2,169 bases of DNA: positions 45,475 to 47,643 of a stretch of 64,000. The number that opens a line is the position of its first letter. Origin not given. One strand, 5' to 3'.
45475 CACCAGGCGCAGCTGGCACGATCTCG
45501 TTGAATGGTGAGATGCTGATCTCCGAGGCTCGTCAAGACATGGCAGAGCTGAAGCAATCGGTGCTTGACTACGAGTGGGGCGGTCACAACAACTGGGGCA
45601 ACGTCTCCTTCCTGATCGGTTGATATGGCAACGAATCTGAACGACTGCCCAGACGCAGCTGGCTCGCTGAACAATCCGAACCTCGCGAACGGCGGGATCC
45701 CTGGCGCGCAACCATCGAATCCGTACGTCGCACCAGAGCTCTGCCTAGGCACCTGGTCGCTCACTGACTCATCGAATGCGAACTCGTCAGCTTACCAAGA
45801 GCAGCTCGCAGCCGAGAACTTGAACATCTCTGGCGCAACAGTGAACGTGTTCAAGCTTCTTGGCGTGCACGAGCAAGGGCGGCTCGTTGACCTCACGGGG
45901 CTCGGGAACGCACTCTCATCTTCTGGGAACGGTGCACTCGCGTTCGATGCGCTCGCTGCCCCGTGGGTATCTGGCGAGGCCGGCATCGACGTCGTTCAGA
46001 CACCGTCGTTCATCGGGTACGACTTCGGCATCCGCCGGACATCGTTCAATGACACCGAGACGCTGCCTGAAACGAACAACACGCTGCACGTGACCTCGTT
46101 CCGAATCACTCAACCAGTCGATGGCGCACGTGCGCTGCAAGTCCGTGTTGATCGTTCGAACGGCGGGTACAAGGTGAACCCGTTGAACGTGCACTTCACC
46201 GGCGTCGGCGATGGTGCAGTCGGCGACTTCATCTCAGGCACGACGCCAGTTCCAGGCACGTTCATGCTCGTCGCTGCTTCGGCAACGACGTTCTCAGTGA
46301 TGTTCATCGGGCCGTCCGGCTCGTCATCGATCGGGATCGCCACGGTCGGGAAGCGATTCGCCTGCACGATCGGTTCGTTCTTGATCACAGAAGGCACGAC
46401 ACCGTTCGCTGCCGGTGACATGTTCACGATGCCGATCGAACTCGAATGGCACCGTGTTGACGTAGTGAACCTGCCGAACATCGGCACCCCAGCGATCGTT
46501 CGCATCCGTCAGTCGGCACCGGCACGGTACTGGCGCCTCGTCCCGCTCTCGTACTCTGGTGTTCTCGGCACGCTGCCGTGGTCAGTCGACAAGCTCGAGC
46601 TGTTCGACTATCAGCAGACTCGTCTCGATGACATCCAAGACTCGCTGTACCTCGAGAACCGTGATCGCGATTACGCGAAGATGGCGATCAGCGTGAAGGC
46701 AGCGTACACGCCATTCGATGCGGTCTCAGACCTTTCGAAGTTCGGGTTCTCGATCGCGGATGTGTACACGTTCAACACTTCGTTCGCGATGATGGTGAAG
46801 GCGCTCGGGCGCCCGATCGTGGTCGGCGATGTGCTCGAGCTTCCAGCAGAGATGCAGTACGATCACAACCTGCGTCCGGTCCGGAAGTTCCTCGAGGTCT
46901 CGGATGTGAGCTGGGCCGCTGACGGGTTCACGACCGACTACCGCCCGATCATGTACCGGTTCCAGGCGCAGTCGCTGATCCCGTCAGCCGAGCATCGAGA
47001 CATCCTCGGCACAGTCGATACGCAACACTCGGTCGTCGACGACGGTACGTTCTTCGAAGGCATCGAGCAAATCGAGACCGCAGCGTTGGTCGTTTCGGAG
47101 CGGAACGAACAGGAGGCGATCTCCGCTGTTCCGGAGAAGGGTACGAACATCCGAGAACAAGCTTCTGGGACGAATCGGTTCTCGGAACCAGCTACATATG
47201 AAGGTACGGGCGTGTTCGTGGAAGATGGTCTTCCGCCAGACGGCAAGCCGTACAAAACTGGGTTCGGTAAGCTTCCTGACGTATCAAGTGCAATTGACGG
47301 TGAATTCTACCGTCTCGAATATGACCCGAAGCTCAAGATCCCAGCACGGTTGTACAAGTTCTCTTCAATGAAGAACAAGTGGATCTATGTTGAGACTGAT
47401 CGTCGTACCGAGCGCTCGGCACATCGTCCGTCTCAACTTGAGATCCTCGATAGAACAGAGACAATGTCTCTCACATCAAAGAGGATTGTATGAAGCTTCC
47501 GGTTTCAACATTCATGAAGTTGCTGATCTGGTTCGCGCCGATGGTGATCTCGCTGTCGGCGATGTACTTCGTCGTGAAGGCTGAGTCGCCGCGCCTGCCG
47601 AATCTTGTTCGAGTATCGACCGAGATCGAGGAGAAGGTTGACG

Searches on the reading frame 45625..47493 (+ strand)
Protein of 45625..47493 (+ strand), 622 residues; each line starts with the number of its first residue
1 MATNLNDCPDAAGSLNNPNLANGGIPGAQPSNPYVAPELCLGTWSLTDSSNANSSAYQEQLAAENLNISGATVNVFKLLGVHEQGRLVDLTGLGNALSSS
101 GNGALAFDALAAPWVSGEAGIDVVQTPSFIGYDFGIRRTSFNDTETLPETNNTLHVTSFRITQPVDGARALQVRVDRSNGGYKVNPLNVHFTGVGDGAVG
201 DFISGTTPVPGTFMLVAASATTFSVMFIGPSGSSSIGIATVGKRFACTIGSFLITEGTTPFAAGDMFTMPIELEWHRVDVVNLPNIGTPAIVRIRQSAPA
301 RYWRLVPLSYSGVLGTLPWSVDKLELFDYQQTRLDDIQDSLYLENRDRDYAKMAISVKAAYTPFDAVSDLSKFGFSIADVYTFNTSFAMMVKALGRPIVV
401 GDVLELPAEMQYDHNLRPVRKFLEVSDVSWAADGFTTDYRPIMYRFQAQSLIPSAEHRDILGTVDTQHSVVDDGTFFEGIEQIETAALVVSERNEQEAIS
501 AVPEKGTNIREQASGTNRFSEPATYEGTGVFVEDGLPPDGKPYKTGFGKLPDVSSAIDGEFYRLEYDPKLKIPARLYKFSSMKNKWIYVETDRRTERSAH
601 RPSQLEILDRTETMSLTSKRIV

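Call 12: search_protein_families(library=pfam, proteins=[window:45625-47493:+], max_evalue=0.01)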
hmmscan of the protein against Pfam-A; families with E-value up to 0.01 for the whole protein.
window:45625-47493:+ (622 aa): 0 families

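Call 13: search_protein_families(library=phrogs, proteins=[window:45625-47493:+], max_evalue=0.001)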
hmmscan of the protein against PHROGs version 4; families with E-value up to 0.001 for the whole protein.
window:45625-47493:+ (622 aa): 1 family
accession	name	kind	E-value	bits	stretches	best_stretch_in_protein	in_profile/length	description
phrog_11591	-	head and packaging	4.3e-21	76.8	1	331-466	58-196/497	virion structural protein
